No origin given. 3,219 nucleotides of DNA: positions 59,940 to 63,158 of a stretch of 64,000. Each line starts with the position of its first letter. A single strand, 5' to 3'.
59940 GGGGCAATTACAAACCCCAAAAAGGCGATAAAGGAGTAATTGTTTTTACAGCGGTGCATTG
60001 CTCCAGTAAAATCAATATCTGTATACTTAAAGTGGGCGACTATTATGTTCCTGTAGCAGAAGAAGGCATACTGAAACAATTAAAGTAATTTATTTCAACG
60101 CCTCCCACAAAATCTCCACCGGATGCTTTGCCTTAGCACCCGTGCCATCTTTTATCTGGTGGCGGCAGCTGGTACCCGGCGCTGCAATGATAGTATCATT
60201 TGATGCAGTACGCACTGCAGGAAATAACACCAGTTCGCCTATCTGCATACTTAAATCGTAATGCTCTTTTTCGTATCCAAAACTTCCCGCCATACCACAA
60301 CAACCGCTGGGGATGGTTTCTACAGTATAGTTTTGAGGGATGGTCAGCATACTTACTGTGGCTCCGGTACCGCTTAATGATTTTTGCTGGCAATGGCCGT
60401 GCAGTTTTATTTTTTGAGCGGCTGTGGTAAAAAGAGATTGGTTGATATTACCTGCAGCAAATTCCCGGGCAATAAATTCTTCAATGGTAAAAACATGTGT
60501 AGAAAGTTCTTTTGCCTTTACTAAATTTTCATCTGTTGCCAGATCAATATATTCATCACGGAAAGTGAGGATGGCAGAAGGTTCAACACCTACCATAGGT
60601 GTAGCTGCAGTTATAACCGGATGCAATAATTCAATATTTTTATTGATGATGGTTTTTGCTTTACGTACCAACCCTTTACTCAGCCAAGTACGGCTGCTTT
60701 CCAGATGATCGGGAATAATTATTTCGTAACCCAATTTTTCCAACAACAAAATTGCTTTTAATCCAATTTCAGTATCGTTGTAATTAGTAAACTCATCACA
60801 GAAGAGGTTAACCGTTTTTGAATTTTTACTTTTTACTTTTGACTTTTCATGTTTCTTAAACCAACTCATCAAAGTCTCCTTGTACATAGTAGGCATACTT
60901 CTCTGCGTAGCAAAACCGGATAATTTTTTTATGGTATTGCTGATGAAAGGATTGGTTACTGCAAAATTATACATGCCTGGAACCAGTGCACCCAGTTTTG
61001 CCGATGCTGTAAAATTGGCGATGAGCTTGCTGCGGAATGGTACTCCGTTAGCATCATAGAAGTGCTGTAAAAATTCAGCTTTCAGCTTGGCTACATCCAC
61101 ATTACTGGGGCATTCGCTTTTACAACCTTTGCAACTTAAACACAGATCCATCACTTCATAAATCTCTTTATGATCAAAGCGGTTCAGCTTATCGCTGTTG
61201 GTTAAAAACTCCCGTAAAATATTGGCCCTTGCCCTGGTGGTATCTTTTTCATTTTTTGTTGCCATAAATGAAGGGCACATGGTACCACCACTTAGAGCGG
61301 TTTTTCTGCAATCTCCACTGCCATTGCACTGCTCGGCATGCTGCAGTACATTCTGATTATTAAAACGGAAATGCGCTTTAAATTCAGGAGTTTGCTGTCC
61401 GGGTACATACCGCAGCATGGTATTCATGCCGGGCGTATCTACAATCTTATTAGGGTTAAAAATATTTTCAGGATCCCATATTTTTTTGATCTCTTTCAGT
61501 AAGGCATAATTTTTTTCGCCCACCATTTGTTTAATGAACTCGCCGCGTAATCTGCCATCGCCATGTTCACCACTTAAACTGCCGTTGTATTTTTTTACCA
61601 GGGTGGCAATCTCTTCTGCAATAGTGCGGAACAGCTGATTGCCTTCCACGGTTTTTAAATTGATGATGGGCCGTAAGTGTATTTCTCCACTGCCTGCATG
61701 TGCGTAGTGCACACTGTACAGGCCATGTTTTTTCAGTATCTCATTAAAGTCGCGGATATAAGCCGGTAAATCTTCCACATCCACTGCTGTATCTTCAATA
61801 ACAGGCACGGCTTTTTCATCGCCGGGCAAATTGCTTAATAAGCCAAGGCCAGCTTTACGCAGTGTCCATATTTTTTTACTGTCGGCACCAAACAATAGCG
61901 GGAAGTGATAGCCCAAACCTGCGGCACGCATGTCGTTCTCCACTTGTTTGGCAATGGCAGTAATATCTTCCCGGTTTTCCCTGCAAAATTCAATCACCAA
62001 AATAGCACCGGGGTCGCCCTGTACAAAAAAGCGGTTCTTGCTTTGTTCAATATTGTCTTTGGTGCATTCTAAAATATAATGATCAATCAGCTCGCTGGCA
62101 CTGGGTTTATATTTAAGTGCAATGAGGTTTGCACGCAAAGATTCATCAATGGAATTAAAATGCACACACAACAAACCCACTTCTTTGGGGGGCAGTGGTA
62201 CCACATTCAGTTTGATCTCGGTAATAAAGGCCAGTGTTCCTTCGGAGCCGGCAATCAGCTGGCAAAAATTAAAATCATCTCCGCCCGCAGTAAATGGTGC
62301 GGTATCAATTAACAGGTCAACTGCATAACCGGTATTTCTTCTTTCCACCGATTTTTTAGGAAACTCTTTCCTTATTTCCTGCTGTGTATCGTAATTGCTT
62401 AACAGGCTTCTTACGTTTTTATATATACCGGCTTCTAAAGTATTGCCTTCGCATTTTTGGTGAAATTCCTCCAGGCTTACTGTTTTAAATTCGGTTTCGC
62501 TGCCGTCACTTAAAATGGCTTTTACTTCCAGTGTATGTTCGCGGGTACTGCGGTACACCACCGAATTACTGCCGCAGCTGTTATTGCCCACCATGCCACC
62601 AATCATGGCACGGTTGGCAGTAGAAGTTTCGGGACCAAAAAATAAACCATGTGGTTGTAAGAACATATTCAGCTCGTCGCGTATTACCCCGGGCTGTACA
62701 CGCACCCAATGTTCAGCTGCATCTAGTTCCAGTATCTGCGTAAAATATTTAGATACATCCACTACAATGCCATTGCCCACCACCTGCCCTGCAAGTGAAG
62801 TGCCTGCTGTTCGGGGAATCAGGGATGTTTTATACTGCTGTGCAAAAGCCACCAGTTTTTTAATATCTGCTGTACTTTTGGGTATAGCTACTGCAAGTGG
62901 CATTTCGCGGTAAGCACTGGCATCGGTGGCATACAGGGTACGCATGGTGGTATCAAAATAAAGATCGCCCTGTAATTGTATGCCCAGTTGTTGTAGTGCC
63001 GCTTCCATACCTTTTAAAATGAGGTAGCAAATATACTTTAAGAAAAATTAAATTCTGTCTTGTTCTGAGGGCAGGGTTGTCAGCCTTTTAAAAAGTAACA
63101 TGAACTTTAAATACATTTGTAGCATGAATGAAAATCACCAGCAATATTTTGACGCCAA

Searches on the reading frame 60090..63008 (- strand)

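Call 56: search_protein_families(library=pfam, proteins=[window:60090-63008:-], max_evalue=0.0001)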
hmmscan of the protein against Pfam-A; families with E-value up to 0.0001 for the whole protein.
window:60090-63008:- (972 aa): 4 families
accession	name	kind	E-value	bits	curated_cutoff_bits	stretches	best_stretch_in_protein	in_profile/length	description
PF02913.24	FAD-oxidase_C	-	1.1e-45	156.8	21.2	1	274-522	2-248/248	FAD linked oxidases, C-terminal domain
PF01565.28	FAD_binding_4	-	9.4e-35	119.8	26.4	1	37-172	1-136/139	FAD binding domain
PF13534.11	Fer4_17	-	3.3e-09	37.6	22.2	1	560-638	1-61/61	4Fe-4S dicluster domain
PF13183.11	Fer4_8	-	3e-07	31.3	27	1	558-637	2-68/68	4Fe-4S dicluster domain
